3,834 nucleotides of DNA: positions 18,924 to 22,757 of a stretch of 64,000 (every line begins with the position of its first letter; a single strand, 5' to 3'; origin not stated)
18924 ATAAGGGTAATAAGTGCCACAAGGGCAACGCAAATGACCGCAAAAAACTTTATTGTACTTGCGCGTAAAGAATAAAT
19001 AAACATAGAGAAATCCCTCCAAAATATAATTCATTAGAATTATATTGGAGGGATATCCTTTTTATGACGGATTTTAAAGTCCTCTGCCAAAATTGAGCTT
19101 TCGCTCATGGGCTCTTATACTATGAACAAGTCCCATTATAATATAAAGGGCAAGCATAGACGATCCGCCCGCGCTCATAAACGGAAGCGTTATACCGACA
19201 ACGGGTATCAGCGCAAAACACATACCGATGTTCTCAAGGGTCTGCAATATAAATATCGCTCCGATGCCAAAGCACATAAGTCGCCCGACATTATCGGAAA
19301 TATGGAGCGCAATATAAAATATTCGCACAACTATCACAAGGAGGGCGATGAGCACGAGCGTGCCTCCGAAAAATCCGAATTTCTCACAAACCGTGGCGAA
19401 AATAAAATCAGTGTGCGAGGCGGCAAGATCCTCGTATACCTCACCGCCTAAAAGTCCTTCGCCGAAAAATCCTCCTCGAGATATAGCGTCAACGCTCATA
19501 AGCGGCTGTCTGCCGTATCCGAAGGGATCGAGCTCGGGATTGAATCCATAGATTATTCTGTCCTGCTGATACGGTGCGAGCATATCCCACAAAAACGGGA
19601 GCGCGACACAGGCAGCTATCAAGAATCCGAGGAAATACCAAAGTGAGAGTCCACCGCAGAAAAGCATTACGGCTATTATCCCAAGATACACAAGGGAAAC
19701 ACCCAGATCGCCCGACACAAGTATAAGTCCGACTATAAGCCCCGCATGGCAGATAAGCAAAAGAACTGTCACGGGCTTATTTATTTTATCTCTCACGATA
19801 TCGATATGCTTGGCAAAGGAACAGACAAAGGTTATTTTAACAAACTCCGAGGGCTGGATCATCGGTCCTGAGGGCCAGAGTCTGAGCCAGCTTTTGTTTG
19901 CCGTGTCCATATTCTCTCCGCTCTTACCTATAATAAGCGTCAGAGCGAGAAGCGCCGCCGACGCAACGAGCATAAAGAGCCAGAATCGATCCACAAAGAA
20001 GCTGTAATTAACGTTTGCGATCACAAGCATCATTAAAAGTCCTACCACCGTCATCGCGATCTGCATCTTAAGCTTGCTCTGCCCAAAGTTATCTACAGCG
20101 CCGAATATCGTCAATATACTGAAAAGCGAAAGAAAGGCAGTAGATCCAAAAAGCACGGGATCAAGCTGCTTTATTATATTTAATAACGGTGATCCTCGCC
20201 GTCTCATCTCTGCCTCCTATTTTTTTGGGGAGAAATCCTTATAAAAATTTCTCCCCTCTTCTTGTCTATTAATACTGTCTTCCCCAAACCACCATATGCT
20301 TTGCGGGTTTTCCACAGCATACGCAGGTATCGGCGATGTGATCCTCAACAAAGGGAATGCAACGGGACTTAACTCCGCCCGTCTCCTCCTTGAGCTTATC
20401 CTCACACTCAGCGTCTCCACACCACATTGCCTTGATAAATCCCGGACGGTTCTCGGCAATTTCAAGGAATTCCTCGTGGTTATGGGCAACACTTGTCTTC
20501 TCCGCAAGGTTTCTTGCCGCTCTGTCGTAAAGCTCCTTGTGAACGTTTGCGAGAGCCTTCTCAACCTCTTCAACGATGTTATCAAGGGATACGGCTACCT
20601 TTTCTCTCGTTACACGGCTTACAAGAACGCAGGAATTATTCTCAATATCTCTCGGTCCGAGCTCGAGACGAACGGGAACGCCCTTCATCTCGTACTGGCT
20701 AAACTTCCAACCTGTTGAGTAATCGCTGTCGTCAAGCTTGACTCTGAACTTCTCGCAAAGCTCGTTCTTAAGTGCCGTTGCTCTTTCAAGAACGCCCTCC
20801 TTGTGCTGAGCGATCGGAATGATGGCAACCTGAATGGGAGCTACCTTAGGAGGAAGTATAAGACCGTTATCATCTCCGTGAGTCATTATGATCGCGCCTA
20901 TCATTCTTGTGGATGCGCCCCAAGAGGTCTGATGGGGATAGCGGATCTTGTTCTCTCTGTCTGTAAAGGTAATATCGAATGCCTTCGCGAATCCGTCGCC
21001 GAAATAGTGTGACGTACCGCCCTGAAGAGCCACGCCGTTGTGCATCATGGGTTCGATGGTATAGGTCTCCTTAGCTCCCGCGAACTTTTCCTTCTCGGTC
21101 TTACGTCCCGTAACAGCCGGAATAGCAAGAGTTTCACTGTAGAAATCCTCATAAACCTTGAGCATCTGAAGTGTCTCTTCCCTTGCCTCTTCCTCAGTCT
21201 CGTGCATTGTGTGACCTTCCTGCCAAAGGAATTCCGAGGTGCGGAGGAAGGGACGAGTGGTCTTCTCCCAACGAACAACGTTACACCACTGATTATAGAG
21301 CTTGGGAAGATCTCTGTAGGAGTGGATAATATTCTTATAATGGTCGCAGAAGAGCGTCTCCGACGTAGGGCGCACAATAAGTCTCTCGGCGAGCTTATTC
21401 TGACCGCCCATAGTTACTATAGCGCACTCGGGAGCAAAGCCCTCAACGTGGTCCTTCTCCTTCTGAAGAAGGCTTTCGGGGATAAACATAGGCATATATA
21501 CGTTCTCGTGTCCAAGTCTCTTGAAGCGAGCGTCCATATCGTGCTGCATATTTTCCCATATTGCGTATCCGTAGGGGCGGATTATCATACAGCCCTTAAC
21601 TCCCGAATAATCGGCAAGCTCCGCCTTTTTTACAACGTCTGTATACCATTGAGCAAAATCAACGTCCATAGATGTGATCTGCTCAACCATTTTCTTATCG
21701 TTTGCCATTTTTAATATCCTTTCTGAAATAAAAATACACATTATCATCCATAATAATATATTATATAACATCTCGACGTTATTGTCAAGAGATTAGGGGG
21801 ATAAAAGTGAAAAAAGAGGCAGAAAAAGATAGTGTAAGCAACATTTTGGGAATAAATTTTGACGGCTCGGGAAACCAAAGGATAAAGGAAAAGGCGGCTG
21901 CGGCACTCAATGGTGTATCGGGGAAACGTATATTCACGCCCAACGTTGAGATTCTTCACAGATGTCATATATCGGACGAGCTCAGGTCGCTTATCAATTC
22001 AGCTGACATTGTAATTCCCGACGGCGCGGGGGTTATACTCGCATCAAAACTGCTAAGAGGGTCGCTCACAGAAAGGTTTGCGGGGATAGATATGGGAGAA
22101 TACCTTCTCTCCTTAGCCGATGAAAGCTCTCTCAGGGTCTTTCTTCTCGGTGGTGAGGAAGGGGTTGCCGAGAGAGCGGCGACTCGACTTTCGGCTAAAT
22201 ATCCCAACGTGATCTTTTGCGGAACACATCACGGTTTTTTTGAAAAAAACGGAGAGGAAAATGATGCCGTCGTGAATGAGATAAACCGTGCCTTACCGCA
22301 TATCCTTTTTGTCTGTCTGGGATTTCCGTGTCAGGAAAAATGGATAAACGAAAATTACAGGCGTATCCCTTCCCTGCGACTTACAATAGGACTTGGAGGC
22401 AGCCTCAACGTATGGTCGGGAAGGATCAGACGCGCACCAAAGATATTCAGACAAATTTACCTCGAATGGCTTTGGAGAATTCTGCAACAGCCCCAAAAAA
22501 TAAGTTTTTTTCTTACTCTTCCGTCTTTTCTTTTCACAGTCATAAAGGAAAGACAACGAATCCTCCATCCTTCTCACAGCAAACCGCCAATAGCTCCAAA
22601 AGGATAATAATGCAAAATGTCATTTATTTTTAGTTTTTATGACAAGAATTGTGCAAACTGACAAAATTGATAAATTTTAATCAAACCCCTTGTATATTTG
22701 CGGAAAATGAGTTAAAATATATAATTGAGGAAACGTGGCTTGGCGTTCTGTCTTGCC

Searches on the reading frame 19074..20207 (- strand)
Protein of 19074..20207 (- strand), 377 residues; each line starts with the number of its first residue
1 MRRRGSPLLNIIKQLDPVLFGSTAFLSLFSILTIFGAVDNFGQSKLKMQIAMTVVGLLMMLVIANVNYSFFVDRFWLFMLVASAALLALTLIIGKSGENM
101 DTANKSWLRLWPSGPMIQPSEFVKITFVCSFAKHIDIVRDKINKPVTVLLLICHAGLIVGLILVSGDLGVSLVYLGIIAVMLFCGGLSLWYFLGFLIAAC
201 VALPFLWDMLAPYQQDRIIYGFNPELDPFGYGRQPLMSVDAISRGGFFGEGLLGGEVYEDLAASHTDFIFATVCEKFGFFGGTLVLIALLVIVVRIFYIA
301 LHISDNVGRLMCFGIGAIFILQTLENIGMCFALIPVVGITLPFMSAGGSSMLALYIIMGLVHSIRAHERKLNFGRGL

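Call 69: search_protein_families(library=pfam, proteins=[window:19074-20207:-], max_evalue=0.0001)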
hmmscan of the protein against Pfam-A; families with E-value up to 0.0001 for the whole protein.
window:19074-20207:- (377 aa): 1 family
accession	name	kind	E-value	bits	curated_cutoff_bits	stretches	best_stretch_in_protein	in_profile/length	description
PF01098.24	FTSW_RODA_SPOVE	-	2.6e-70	237.6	26.4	1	35-369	25-355/356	Cell cycle protein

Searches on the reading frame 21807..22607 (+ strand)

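Call 6: search_protein_families(library=pfam, proteins=[window:21807-22607:+], max_evalue=0.001)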
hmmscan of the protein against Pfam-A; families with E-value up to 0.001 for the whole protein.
window:21807-22607:+ (266 aa): 1 family
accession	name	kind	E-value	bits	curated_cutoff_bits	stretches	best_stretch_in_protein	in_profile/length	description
PF03808.19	Glyco_tran_WecG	-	3.2e-55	186.9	27.4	1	66-232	1-164/168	Glycosyl transferase WecG/TagA/CpsF family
